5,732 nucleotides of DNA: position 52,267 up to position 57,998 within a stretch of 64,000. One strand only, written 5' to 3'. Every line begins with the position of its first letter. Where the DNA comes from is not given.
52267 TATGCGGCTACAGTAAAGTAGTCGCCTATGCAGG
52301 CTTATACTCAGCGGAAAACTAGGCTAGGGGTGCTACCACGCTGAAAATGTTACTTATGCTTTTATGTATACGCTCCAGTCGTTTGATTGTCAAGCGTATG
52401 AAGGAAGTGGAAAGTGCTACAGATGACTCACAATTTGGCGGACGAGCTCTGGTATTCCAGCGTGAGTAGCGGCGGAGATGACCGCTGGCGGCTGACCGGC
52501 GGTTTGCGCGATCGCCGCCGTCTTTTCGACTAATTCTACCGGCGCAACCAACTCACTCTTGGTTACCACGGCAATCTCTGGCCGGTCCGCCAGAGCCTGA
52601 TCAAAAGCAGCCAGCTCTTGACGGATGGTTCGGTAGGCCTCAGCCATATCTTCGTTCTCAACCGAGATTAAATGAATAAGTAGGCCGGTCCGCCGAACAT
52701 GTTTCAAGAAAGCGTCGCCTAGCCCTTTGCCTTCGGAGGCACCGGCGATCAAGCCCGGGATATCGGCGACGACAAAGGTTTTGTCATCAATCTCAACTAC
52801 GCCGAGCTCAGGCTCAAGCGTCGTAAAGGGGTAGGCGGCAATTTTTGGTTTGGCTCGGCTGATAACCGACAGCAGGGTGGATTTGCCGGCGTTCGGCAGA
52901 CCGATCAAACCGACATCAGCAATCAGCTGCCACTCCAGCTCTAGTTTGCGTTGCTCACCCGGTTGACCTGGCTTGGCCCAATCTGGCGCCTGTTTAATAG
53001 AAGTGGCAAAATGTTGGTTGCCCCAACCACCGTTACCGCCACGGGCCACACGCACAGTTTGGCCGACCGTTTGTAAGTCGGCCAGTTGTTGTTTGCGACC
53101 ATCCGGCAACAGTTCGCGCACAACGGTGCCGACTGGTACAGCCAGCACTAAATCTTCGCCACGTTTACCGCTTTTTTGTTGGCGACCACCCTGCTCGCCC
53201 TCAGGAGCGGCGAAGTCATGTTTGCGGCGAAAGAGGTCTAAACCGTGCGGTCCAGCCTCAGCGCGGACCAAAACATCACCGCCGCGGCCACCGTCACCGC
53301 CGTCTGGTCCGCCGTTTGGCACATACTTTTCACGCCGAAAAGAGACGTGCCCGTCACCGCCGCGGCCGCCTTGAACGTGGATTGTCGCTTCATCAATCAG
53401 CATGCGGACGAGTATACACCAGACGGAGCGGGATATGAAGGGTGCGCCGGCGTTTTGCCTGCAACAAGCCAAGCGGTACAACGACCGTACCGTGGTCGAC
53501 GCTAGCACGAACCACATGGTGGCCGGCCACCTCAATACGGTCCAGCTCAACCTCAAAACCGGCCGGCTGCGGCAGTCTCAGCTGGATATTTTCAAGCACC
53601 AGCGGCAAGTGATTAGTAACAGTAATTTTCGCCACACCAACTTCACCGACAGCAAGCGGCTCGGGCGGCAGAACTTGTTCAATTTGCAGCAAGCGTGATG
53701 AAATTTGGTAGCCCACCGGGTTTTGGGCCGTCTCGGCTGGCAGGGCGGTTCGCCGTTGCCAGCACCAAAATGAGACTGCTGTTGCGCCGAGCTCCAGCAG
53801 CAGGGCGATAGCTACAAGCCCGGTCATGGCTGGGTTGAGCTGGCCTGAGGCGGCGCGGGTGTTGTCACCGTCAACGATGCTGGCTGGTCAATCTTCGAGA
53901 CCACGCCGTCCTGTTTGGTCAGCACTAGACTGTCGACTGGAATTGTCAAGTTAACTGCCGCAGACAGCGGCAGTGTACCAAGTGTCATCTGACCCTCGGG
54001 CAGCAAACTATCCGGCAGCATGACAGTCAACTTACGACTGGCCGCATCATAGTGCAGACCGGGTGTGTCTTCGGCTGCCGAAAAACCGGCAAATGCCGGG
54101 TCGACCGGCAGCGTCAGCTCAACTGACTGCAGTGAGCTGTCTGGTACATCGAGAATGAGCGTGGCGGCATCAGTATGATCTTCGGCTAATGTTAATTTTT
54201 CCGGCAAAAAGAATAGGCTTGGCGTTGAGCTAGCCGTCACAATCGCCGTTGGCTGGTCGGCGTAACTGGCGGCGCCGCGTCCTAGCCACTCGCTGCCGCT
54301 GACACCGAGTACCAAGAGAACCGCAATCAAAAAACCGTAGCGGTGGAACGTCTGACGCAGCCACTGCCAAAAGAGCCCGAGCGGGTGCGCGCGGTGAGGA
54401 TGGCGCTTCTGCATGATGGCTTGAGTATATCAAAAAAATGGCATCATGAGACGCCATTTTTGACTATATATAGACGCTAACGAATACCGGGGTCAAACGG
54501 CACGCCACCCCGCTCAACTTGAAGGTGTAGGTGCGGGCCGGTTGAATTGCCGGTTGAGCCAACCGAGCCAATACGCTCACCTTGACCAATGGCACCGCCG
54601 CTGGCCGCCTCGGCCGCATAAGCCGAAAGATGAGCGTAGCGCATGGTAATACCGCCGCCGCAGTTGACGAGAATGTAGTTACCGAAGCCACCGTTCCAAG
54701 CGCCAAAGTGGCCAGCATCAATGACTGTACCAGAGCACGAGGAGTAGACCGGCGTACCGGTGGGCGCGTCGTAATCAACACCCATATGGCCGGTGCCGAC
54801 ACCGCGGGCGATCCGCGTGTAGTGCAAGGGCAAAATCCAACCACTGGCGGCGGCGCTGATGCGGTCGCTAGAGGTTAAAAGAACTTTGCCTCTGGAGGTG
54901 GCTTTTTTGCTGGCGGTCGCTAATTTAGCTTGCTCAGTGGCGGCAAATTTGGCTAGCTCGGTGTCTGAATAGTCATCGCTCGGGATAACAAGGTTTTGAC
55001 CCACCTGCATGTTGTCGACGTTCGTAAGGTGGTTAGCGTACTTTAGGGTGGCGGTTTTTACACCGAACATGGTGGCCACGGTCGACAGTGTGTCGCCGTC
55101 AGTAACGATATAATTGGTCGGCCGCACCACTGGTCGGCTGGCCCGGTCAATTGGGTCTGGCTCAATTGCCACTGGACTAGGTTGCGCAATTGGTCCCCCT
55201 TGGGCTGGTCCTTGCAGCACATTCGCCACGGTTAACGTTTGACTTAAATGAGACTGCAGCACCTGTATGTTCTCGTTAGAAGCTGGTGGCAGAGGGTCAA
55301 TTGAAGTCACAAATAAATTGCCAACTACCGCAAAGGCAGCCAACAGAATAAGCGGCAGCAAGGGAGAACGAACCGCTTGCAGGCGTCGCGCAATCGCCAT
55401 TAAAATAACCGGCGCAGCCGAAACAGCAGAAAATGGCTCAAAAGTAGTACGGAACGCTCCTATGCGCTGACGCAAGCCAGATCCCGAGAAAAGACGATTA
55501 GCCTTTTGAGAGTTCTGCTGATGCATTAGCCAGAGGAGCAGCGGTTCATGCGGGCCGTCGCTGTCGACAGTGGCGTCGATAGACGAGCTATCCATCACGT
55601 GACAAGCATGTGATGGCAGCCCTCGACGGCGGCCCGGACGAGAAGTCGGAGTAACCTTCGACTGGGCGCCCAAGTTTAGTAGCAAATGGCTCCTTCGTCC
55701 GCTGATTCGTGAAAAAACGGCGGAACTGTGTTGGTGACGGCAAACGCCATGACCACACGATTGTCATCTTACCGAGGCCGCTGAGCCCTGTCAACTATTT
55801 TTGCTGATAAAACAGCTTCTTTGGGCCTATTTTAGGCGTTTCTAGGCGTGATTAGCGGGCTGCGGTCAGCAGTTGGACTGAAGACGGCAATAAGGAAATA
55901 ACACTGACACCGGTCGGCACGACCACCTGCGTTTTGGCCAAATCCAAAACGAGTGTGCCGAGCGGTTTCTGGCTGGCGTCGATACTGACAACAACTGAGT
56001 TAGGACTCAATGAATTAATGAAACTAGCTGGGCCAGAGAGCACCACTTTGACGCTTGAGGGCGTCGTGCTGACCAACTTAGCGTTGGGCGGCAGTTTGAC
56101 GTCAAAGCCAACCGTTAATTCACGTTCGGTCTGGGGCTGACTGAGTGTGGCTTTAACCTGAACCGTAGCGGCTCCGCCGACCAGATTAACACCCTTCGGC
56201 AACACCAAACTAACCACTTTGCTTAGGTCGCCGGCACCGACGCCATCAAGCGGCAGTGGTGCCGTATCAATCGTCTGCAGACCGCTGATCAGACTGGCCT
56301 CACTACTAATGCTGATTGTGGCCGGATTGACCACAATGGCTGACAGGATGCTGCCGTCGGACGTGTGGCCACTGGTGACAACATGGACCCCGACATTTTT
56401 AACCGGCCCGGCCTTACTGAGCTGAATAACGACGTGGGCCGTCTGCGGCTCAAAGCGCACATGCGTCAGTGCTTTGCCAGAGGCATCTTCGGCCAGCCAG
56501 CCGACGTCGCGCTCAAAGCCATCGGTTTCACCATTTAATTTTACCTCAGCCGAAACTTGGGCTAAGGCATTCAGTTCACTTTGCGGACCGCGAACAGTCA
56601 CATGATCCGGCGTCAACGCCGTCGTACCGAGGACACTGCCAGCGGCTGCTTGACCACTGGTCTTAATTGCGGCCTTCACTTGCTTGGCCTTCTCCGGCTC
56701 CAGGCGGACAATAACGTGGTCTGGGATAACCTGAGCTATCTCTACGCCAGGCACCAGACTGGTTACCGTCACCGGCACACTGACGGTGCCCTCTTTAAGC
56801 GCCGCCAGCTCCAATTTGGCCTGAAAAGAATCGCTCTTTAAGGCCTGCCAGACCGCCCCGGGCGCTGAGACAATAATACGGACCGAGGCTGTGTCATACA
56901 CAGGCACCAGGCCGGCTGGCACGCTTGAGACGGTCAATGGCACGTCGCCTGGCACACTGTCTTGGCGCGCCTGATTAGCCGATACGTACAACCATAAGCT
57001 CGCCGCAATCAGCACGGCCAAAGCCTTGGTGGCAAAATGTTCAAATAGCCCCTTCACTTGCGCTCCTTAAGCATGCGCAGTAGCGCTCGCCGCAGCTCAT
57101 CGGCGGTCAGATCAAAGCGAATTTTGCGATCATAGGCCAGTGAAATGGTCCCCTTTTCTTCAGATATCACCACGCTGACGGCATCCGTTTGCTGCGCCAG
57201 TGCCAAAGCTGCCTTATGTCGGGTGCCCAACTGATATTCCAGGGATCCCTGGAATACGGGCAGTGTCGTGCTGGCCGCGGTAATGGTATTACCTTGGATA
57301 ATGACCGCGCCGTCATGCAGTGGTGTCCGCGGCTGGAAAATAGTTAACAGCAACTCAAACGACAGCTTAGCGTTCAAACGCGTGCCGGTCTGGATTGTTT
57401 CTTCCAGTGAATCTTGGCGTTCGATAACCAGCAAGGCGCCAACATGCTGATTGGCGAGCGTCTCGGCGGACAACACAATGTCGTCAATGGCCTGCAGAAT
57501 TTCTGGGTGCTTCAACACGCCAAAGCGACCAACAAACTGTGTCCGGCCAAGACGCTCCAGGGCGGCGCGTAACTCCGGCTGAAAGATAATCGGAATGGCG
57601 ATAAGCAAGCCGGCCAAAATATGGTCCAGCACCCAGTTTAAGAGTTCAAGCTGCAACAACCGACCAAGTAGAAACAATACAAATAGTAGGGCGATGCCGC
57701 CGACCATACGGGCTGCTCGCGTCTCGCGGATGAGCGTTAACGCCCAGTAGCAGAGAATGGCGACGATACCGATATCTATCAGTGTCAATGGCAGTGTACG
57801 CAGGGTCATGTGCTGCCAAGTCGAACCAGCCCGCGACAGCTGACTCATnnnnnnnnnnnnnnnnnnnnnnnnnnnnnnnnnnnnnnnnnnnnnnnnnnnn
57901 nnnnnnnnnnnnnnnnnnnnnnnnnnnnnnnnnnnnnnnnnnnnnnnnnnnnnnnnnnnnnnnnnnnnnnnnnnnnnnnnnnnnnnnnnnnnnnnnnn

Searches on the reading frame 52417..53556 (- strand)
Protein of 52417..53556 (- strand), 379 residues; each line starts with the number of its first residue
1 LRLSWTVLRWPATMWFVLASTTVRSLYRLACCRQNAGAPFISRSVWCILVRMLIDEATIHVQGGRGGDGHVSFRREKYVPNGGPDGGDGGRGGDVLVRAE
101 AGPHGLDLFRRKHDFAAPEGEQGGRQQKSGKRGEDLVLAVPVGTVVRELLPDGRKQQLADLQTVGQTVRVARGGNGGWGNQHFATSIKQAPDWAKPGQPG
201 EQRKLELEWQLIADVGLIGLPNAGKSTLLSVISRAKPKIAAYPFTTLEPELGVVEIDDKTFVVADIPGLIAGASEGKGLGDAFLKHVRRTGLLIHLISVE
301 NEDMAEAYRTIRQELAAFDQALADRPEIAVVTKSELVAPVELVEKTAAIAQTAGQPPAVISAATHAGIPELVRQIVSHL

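Call 41: search_protein_families(library=pfam, proteins=[window:52417-53556:-], max_evalue=0.01)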
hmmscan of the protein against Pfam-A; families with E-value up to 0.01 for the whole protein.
window:52417-53556:- (379 aa): 3 families
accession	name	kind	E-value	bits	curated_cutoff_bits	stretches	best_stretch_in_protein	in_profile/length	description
PF01018.28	GTP1_OBG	-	6.3e-52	175.7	27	1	54-210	1-154/155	GTP1/OBG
PF01926.29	MMR_HSR1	-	5.1e-24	85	21.9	1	214-333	1-113/113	50S ribosome-binding GTPase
PF02421.24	FeoB_N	-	2.9e-09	37.1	27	1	215-269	3-57/156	Ferrous iron transport protein B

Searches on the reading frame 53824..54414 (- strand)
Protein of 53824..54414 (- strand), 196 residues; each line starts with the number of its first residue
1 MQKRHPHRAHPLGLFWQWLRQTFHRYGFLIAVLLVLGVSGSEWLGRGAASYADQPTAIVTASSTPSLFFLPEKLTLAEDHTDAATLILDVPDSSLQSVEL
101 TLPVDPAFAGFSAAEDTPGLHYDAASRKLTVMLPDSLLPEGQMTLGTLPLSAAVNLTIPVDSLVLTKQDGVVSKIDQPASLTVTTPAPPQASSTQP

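Call 40: search_protein_families(library=ncbifam, proteins=[window:53824-54414:-], max_evalue=0.001)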
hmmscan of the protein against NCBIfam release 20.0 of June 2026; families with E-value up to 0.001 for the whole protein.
window:53824-54414:- (196 aa): 0 families

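Call 41: search_protein_families(library=pfam, proteins=[window:53824-54414:-], max_evalue=0.01)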
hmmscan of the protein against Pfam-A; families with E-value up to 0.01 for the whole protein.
window:53824-54414:- (196 aa): 0 families

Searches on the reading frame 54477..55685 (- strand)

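Call 41: search_protein_families(library=pfam, proteins=[window:54477-55685:-], max_evalue=0.01)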
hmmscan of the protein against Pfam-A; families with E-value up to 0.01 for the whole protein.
window:54477-55685:- (402 aa): 3 families
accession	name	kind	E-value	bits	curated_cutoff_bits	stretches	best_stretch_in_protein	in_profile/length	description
PF01551.29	Peptidase_M23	-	3e-26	91.9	28.7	1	299-399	2-96/96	Peptidase family M23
PF01476.26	LysM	-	1.5e-08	34.9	20.9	1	192-235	1-43/43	LysM domain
PF23473.1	LysM3_LYK4_5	-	1.6e-06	28.6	29.3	1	192-224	5-36/48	LYK4/5 LysM3 domain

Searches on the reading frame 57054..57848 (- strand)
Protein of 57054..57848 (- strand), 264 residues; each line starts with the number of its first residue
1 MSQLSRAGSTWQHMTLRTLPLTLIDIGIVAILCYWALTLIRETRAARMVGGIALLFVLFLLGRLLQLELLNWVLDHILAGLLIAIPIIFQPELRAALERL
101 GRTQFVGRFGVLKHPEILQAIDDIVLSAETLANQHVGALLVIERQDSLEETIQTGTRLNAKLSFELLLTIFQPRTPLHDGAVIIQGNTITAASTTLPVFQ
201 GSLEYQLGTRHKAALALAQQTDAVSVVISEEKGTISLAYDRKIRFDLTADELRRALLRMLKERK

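Call 40: search_protein_families(library=ncbifam, proteins=[window:57054-57848:-], max_evalue=0.001)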
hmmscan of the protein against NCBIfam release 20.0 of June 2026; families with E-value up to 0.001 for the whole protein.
window:57054-57848:- (264 aa): 5 families
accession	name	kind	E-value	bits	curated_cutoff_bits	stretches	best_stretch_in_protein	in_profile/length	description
TIGR00159.1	TIGR00159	equivalog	5.7e-66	222.4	188.8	1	21-257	12-247/254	diadenylate cyclase CdaA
NF038328.1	c-di-AMP_CdaS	exception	1.9e-37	128.7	225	1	122-242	65-186/191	sporulation-specific diadenylate cyclase CdaS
NF038327.1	c-di-AMP_CdaM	exception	1.2e-29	103.3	225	1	121-251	50-181/196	diadenylate cyclase CdaM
NF010009.0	PRK13482.1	equivalog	1.3e-10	41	201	1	130-247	28-141/357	DNA integrity scanning diadenylate cyclase DisA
NF041371.1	Diadnylcyc_Halo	equivalog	0.00011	21.7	430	1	204-235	222-253/270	diadenylate cyclase DacZ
